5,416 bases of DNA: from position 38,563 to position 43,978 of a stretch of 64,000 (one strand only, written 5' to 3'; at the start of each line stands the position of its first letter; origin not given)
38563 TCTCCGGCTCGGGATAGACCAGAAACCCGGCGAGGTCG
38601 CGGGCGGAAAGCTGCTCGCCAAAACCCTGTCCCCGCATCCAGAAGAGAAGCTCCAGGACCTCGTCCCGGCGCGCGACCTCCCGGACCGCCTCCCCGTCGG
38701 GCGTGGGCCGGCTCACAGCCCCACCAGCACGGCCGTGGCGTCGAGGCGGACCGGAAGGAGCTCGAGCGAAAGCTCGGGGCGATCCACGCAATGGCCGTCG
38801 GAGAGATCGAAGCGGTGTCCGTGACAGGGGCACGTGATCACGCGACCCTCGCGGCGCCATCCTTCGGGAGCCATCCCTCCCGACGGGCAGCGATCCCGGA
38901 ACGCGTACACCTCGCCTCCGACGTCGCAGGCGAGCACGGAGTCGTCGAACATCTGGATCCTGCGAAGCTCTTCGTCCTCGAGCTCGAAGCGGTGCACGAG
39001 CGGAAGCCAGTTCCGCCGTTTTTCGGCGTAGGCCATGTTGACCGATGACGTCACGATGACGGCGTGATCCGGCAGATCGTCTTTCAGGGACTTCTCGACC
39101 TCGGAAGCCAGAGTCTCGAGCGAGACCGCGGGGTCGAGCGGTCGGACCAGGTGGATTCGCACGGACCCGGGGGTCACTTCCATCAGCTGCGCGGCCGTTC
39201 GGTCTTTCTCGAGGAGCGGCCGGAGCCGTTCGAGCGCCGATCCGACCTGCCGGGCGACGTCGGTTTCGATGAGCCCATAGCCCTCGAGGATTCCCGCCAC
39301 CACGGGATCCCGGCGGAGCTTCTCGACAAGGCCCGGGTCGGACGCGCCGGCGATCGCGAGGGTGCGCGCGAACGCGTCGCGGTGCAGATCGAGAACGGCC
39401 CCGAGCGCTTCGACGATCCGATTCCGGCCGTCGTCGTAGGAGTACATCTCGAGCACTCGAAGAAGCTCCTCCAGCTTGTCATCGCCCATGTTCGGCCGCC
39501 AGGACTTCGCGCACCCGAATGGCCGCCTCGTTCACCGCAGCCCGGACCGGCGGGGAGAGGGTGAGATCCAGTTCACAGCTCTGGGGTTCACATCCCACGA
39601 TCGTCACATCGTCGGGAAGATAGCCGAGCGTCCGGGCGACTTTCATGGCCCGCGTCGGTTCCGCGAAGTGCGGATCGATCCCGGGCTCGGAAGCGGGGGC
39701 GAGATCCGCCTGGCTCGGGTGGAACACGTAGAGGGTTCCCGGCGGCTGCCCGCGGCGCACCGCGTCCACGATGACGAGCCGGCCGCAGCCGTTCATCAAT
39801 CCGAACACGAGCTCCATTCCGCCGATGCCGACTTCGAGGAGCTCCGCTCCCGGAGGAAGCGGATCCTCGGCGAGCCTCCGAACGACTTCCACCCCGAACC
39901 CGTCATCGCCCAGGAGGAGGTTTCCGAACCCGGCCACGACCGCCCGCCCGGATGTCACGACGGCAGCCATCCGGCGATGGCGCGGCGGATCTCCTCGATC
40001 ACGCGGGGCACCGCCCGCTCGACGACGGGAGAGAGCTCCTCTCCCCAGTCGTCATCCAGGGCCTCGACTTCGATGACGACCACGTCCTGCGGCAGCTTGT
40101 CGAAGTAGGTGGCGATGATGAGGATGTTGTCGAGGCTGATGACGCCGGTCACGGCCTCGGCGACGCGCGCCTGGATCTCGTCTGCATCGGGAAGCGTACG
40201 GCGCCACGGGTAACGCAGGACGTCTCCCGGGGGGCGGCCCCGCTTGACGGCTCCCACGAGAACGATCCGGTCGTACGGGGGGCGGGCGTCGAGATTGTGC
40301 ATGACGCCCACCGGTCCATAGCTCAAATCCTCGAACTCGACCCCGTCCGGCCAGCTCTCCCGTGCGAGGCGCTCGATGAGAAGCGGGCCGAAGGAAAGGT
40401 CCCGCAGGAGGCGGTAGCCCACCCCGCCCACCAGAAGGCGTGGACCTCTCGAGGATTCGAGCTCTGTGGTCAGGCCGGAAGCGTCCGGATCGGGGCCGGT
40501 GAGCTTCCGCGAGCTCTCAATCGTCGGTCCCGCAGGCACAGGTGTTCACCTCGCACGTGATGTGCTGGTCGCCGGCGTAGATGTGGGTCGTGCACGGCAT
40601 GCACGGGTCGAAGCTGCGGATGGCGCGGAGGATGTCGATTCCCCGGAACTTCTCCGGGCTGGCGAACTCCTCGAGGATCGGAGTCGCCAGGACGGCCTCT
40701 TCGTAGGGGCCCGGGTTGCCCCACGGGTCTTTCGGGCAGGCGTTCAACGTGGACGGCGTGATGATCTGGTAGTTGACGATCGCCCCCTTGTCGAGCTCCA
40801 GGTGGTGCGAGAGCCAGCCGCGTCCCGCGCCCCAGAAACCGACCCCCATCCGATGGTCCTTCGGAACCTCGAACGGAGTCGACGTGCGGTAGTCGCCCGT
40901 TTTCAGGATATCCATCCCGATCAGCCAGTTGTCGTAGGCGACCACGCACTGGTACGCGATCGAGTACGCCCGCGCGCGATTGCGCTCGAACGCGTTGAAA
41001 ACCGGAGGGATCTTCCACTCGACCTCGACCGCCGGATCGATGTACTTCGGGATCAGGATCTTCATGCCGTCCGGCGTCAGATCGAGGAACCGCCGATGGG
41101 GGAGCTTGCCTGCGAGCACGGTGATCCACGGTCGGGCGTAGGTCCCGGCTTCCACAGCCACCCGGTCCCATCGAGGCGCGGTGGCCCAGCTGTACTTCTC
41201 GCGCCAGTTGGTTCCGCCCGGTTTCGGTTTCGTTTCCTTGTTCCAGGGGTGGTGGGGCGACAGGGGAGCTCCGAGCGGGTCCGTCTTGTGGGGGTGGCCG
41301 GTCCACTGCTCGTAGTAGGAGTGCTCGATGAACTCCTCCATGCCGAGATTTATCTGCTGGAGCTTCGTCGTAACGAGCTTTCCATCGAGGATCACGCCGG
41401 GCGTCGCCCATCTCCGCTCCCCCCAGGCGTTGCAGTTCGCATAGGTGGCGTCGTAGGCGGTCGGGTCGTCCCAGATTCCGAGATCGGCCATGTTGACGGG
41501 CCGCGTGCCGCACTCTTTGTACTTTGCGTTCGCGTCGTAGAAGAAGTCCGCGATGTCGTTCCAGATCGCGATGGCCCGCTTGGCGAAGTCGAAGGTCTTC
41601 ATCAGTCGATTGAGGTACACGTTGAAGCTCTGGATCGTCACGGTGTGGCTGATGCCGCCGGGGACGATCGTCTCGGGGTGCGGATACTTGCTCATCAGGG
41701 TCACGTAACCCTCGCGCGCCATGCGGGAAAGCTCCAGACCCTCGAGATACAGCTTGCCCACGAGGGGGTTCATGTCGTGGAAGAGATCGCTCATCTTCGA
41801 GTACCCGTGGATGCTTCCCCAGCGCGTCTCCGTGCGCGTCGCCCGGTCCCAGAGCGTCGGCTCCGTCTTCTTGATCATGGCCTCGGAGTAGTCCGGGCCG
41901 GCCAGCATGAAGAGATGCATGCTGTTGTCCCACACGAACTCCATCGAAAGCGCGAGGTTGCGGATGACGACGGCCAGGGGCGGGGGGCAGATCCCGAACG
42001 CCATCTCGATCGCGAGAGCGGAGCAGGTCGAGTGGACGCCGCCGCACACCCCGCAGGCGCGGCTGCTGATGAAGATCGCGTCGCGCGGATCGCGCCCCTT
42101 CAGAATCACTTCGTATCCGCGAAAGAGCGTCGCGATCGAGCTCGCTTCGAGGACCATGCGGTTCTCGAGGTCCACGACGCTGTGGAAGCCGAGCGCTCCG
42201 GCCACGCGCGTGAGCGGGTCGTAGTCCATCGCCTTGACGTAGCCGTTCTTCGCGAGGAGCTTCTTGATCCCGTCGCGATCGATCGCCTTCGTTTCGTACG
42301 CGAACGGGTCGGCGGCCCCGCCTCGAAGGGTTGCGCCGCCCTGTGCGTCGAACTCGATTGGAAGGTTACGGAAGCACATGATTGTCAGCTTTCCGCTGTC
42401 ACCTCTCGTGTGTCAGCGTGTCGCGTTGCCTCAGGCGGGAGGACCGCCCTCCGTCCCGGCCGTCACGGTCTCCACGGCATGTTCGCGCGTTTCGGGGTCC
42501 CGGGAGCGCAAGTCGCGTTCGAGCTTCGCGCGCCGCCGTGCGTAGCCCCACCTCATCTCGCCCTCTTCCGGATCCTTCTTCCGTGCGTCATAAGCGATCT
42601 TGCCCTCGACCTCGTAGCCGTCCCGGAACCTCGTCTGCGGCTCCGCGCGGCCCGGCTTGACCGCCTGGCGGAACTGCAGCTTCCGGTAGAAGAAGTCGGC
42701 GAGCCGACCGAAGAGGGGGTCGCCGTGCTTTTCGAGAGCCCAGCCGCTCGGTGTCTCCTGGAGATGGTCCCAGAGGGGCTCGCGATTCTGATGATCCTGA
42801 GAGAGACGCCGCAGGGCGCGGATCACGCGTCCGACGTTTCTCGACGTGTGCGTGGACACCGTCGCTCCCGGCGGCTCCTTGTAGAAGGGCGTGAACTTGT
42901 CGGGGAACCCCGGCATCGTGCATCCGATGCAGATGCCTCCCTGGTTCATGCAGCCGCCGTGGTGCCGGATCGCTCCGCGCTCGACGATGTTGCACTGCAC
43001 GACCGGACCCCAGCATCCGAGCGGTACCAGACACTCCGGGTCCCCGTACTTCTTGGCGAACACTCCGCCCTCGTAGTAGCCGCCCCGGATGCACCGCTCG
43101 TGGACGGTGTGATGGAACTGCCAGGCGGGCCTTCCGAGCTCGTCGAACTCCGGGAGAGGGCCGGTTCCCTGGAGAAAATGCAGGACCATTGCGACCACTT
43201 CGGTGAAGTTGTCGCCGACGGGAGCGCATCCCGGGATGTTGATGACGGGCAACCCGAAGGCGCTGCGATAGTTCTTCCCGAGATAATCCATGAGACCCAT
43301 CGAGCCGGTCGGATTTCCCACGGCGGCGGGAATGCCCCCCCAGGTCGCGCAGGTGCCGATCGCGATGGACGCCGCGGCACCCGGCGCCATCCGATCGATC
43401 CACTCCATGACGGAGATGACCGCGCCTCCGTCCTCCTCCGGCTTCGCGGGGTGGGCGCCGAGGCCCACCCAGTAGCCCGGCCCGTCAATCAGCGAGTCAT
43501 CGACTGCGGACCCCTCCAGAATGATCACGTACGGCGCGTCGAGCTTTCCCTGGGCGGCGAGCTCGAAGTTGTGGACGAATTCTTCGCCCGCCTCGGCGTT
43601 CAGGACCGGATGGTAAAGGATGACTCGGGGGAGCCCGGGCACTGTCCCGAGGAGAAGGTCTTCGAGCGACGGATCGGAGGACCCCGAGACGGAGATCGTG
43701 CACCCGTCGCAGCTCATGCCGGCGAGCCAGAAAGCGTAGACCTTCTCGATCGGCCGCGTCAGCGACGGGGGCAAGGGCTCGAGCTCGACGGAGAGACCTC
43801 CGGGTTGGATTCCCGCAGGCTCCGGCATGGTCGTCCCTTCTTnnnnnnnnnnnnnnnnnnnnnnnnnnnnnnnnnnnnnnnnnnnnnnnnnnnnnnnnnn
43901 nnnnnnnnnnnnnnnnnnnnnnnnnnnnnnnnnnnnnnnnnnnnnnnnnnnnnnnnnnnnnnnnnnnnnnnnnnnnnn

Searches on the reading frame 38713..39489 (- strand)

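Call 61: search_protein_families(library=pfam, max_evalue=0.001, proteins=[window:38713-39489:-])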
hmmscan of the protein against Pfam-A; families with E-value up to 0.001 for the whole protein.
window:38713-39489:- (258 aa): 2 families
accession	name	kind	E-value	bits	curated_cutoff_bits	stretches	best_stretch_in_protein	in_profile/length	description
PF00355.32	Rieske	-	2.4e-12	47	20.3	1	160-240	1-81/88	Rieske [2Fe-2S] domain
PF13806.12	Rieske_2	-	5.7e-09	36.3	27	1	161-256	2-103/104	Rieske-like [2Fe-2S] domain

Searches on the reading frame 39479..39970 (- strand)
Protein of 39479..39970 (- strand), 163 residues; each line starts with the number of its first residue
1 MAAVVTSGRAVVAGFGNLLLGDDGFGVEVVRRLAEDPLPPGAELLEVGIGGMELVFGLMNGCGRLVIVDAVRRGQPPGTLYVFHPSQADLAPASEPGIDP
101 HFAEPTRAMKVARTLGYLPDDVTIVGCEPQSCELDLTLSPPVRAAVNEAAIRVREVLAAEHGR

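Call 61: search_protein_families(library=pfam, max_evalue=0.001, proteins=[window:39479-39970:-])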
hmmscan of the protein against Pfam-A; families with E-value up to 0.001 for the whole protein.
window:39479-39970:- (163 aa): 1 family
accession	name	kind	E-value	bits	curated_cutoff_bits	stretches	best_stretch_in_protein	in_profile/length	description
PF01750.23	HycI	-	2e-15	57.2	23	1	27-150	1-124/130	Hydrogenase maturation protease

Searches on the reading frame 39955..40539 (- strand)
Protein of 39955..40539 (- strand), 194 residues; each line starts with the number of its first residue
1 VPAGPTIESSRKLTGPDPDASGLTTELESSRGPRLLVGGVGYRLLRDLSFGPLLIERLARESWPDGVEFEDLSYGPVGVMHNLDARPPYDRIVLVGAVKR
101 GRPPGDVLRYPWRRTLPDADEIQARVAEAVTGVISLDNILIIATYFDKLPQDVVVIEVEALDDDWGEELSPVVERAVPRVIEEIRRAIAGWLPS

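Call 61: search_protein_families(library=pfam, max_evalue=0.001, proteins=[window:39955-40539:-])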
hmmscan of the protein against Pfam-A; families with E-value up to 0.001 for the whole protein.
window:39955-40539:- (194 aa): 1 family
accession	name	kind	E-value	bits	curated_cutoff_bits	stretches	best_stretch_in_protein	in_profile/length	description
PF01750.23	HycI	-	5.6e-05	23.4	23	1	54-185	3-128/130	Hydrogenase maturation protease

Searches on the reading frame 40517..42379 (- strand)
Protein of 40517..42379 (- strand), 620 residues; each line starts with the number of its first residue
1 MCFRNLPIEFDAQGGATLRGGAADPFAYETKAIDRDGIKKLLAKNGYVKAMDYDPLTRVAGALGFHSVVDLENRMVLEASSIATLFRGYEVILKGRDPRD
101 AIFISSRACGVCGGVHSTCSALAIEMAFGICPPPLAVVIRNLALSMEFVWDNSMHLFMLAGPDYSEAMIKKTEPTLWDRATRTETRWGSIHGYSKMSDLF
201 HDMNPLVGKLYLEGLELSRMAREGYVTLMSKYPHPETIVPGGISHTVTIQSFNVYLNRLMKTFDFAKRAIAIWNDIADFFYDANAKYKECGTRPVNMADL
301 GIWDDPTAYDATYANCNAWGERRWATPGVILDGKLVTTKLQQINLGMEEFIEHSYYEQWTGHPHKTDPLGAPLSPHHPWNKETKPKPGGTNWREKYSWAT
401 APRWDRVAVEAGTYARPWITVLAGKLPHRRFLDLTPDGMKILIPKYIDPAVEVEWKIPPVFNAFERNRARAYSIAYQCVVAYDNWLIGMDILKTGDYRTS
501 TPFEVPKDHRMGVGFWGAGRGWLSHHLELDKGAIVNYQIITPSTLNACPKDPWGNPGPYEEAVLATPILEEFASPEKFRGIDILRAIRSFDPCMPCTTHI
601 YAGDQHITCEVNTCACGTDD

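Call 3: search_protein_families(library=pfam, max_evalue=1, proteins=[window:40517-42379:-])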
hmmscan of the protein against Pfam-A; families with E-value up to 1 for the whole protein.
window:40517-42379:- (620 aa): 1 family
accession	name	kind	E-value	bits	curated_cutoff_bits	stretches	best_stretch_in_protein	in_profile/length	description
PF00374.24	NiFeSe_Hases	-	2.4e-71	241.7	25.8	2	201-599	143-508/508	Nickel-dependent hydrogenase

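Call 4: search_protein_families(library=ncbifam, max_evalue=1, proteins=[window:40517-42379:-])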
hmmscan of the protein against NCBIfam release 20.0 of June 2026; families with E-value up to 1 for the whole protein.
window:40517-42379:- (620 aa): 9 families
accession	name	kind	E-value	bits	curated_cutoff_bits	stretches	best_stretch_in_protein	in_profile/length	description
NF033181.1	NiFeSe_hydrog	equivalog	3.2e-78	263.9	600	1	54-603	7-499/507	nickel-dependent hydrogenase large subunit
NF045518.1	H2_NiFeSe_large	exception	1.7e-55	188.8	780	1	53-601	6-482/485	NiFeSe hydrogenase large subunit HysA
NF007778.0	PRK10467.1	equivalog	3.8e-53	180.6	969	2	198-611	178-564/567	hydrogenase 2 large subunit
NF007550.0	PRK10170.1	equivalog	8.4e-50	169.8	1101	2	53-168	21-135/597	Ni/Fe-hydrogenase large subunit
NF040828.1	sulfhyd_ShyA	equivalog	5.6e-18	65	700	2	54-163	6-114/415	NAD(P)-dependent hydrogenase/sulfhydrogenase 2 subunit alpha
TIGR03295.1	frhA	equivalog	9.8e-18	64.3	392.5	2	84-164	38-117/412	coenzyme F420 hydrogenase subunit alpha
NF041785.2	VhuA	equivalog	2e-13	49.7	800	2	54-164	7-116/418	F420-non-reducing hydrogenase Vhu subunit A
NF040832.1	sulfhyd_HydA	equivalog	8.7e-10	38.2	880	2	54-165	8-118/426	NADPH-dependent hydrogenase/sulfhydrogenase 1 subunit alpha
NF041786.2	VhuU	equivalog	0.11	12.4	70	1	587-604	15-32/45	F420-non-reducing hydrogenase selenoprotein subunit VhuU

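Call 25: search_solved_structures(query=window:40517-42379:-, max_evalue=1e-10, show_alignments=1)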
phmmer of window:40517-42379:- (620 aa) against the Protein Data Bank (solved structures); distinct sequences matched with E-value up to 1e-10: 60.
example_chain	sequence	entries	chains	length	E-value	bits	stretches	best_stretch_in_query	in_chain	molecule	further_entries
5aa5_C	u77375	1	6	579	2.2e-146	492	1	43-599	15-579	NIFE-HYDROGENASE LARGE SUBUNIT, HOFG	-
5jrd_L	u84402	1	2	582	2.7e-49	171.2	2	50-189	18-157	Hydrogenase-1 large chain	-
5lmm_L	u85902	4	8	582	6.2e-49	170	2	50-189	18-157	Hydrogenase-1 large chain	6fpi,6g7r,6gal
3uqy_L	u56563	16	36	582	7.1e-49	169.8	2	50-189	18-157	Hydrogenase-1 large chain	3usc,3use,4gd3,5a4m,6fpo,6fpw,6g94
5lry_L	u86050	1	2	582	9.7e-49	169.4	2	50-189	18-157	Hydrogenase-1 large chain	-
4ue3_LLL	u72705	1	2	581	1.9e-48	168.5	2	50-189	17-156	Hydrogenase-1 large chain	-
5a4i_L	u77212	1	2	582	3.4e-48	167.6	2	50-189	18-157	Hydrogenase-1 large chain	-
1frf_L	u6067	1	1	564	6.4e-48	166.7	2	376-604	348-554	[NI-FE] HYDROGENASE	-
1h2a_L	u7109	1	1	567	6.7e-48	166.6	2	42-167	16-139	HYDROGENASE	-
5a4f_L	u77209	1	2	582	8.2e-48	166.3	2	209-599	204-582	Hydrogenase-1 large chain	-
5adu_L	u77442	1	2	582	1.5e-47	165.5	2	50-189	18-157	Hydrogenase-1 large chain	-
1e3d_B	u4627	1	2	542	1.7e-47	165.3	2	321-599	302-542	[NiFe] hydrogenase large subunit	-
1yrq_H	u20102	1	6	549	1.1e-45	159.3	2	376-599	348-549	Periplasmic [NiFe] hydrogenase large subunit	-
1h2r_L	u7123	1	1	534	1.3e-45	159.1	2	51-167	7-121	PROTEIN (PERIPLASMIC [NIFE] HYDROGENASE LARGE SUBUNIT)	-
3myr_B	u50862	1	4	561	1.5e-45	158.9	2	206-599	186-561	Nickel-dependent hydrogenase large subunit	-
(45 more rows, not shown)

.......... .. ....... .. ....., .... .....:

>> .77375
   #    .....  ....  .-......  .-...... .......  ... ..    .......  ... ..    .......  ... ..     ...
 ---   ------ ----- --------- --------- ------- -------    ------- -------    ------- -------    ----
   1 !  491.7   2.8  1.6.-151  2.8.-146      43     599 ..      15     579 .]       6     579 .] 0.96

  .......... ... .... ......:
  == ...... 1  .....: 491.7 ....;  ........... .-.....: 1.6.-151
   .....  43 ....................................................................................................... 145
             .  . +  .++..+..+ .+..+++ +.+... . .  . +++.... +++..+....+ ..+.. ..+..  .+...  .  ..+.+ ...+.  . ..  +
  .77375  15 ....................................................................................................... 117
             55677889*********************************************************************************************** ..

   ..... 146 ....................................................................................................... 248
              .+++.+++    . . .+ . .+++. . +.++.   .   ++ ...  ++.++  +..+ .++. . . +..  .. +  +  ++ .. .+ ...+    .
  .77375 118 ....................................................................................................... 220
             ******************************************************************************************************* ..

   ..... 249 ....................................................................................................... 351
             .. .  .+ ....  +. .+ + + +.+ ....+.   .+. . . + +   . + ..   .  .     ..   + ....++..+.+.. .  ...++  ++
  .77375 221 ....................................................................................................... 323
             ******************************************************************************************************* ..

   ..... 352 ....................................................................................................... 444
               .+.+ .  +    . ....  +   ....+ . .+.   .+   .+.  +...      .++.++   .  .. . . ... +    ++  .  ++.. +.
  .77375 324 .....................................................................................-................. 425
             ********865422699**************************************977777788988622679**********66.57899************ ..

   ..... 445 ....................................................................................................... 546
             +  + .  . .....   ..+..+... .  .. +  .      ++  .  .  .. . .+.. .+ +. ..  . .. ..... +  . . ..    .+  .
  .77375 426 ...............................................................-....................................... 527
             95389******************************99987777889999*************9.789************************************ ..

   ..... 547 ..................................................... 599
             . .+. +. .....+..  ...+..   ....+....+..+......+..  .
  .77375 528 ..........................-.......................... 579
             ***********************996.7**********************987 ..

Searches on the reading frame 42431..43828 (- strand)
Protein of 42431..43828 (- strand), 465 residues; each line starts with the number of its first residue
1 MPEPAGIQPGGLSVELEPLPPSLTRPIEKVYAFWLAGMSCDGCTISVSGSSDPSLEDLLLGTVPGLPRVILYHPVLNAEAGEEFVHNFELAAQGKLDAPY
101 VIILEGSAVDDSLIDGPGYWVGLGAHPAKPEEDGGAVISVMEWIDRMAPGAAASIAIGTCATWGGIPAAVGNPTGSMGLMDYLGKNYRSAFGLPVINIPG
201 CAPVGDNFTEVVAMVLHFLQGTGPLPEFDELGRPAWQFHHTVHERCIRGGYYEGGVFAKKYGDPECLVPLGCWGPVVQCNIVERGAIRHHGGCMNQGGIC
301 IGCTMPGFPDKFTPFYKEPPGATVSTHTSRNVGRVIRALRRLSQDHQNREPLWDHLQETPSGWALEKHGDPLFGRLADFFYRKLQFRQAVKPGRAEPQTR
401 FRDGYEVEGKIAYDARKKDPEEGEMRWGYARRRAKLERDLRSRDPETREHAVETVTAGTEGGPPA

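Call 3: search_protein_families(library=pfam, max_evalue=1, proteins=[window:42431-43828:-])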
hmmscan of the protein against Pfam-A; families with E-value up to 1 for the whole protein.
window:42431-43828:- (465 aa): 2 families
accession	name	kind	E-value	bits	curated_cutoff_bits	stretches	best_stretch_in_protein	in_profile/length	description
PF14720.11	NiFe_hyd_SSU_C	-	6.4e-19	68.6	27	1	238-316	1-80/80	NiFe/NiFeSe hydrogenase small subunit C-terminal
PF01058.29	Oxidored_q6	-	9.7e-19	67.8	27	1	40-214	1-127/128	NADH ubiquinone oxidoreductase, 20 Kd subunit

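Call 4: search_protein_families(library=ncbifam, max_evalue=1, proteins=[window:42431-43828:-])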
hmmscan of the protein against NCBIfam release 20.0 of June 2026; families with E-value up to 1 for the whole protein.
window:42431-43828:- (465 aa): 4 families
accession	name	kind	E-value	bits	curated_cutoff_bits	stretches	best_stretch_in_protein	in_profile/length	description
NF045520.1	H2_NiFeSe_small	exception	1.4e-49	169.2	470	1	28-317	38-313/314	NiFeSe hydrogenase small subunit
TIGR00391.1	hydA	subfamily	9.2e-39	133.6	179.5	1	30-316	51-309/365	hydrogenase small subunit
NF007779.0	PRK10468.1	equivalog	2.2e-34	119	659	1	29-304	48-296/372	hydrogenase 2 small subunit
NF045875.1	F420_non_VhuG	exception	0.48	9.6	450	1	152-175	79-101/286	F420-non-reducing hydrogenase subunit VhuG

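Call 37: search_solved_structures(query=window:42431-43828:-, max_evalue=1e-20, show_alignments=1)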
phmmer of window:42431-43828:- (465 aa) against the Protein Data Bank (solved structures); distinct sequences matched with E-value up to 1e-20: 41.
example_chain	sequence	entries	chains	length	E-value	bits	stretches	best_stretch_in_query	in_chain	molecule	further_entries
5aa5_A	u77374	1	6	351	1.3e-110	373.7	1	25-358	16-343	NIFE-HYDROGENASE SMALL SUBUNIT, HOFK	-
1cc1_S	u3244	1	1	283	1.3e-40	142.9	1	25-316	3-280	HYDROGENASE (SMALL SUBUNIT)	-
4kl8_S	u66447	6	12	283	1.9e-40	142.3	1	25-316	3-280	Periplasmic [NiFeSe] hydrogenase small subunit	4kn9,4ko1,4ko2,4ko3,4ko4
3ze6_A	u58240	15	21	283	2e-37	132.3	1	28-317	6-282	PERIPLASMIC [NIFESE] HYDROGENASE, SMALL SUBUNIT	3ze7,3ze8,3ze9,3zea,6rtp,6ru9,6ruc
2wpn_A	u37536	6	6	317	3e-37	131.7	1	28-317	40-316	PERIPLASMIC [NIFESE] HYDROGENASE, SMALL SUBUNIT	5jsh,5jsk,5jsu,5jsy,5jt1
1yq9_A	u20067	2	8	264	9.3e-33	116.9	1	33-317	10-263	Periplasmic [NiFe] hydrogenase small subunit | PERIPLASMIC HYDROGENASE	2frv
1frv_A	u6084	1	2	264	2.1e-32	115.7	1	33-317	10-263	HYDROGENASE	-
3myr_A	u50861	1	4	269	1.5e-31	112.9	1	32-316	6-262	Hydrogenase (NiFe) small subunit HydA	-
5xvb_S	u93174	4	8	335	8e-31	110.5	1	22-304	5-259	[NiFe]-hydrogenase 2 small subunit | Hydrogenase-2 small chain | NiFe hydrogenase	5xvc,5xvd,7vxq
6ehq_S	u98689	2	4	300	4.7e-30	108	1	22-305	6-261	Hydrogenase-2 small chain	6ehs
6gam_S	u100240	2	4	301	5.5e-30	107.7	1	22-305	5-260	Hydrogenase-2 small chain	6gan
6en9_S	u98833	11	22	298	6.1e-30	107.6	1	22-305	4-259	Hydrogenase-2 small chain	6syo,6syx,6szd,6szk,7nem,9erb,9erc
6g7m_S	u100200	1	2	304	1.1e-29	106.7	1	22-305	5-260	Hydrogenase-2 small chain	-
1h2r_S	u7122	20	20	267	1.5e-29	106.4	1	34-317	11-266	PROTEIN (PERIPLASMIC [NIFE] HYDROGENASE SMALL SUBUNIT) | Periplasmic [NiFe] hydrogenase small subunit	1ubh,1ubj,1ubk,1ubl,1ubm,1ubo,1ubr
8w6x_S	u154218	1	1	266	1.5e-29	106.3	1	34-317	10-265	Periplasmic [NiFe] hydrogenase small subunit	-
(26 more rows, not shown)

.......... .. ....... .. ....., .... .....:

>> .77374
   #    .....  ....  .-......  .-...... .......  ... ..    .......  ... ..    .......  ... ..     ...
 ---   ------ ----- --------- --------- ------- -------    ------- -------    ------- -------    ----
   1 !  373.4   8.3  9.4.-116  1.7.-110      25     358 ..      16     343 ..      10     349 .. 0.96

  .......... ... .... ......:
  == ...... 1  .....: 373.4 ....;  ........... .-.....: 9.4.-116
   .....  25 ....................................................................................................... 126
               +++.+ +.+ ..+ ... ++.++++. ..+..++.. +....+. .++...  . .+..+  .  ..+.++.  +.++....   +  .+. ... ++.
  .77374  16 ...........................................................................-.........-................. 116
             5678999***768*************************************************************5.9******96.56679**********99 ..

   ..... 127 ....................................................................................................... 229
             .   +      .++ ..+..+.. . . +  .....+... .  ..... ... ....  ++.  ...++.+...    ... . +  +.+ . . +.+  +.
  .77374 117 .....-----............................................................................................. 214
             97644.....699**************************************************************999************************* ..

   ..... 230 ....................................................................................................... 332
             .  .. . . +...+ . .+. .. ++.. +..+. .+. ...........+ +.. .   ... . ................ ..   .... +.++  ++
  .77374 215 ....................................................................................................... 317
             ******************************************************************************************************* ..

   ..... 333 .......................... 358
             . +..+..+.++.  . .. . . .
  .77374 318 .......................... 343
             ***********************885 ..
